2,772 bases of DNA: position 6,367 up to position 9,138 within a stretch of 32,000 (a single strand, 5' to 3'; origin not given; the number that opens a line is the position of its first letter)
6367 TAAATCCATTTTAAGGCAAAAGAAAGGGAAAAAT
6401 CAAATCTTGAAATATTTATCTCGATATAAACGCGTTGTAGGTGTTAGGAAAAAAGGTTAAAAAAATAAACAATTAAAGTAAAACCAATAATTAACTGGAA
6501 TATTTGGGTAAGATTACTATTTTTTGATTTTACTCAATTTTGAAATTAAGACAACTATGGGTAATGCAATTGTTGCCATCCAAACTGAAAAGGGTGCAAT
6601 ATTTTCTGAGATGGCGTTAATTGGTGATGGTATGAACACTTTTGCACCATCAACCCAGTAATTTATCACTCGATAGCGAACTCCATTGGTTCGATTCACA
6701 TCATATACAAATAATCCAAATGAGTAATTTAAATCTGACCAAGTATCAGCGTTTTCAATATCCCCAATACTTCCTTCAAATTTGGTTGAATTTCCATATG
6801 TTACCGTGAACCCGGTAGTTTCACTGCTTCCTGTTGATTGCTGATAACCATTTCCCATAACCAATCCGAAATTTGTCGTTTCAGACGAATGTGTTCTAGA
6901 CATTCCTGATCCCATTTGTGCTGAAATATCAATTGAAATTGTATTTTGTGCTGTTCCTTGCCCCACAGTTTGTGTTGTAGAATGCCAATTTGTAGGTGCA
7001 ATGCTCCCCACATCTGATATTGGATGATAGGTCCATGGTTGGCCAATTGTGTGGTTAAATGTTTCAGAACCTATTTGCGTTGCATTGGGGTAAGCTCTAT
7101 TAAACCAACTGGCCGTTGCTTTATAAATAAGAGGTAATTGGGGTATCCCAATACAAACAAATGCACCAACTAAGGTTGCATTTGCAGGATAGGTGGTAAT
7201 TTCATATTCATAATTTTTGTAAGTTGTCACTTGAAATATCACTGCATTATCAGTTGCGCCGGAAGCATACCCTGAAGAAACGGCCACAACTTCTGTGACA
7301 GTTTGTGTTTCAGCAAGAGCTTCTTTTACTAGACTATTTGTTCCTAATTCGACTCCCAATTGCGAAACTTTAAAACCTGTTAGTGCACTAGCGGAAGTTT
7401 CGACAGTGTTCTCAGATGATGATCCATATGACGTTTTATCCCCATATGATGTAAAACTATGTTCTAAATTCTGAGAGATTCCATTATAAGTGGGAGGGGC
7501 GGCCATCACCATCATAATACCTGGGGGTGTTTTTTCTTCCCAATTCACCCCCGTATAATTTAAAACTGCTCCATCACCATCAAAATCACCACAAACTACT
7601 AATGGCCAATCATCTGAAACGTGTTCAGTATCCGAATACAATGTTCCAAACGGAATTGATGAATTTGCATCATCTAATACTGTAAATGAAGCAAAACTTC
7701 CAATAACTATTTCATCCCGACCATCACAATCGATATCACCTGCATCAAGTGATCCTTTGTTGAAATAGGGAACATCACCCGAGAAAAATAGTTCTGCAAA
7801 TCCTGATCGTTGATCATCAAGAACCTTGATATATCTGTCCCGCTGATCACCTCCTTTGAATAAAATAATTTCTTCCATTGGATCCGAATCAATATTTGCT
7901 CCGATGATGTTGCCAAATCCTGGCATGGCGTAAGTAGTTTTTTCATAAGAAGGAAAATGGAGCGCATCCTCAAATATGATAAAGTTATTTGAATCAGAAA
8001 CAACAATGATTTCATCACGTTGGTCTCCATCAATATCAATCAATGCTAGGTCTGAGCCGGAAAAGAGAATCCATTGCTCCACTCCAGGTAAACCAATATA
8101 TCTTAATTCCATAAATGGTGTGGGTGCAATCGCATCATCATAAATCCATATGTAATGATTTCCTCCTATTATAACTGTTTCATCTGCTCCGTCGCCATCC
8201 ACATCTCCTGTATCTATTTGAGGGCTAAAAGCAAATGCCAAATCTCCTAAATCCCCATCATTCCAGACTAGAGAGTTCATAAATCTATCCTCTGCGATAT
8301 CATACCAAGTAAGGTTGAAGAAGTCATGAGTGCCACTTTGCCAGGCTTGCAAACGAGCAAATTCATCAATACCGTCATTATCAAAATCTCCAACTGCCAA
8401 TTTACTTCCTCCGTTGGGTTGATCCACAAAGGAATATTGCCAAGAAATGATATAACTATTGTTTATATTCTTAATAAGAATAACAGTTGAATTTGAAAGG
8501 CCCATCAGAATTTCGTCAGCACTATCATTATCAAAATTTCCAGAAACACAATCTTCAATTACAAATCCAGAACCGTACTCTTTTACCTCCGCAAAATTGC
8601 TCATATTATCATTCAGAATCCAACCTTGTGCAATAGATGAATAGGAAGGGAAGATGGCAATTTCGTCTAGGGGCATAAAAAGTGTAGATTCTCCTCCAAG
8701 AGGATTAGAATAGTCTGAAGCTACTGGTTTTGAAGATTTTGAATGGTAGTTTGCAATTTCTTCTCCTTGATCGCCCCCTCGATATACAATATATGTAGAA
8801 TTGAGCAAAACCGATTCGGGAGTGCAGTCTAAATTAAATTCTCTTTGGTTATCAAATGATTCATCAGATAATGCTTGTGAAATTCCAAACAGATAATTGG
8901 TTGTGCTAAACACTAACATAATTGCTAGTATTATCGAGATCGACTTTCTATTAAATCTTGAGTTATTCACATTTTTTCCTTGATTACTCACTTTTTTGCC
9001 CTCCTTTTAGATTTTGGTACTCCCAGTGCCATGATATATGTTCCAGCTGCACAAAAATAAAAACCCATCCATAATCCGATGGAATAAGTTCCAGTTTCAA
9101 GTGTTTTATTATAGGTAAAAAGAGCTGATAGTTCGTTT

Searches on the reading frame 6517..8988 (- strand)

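Call 83: search_protein_families(library=pfam, proteins=[window:6517-8988:-], max_evalue=0.01)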
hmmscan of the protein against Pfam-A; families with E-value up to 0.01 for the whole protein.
window:6517-8988:- (823 aa): 2 families
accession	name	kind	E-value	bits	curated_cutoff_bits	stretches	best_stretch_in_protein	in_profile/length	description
PF13517.12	FG-GAP_3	-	4e-08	34.2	26.9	1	152-210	2-59/61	FG-GAP-like repeat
PF01839.29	FG-GAP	-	0.00029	21.1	22.1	0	194-211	2-19/37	FG-GAP repeat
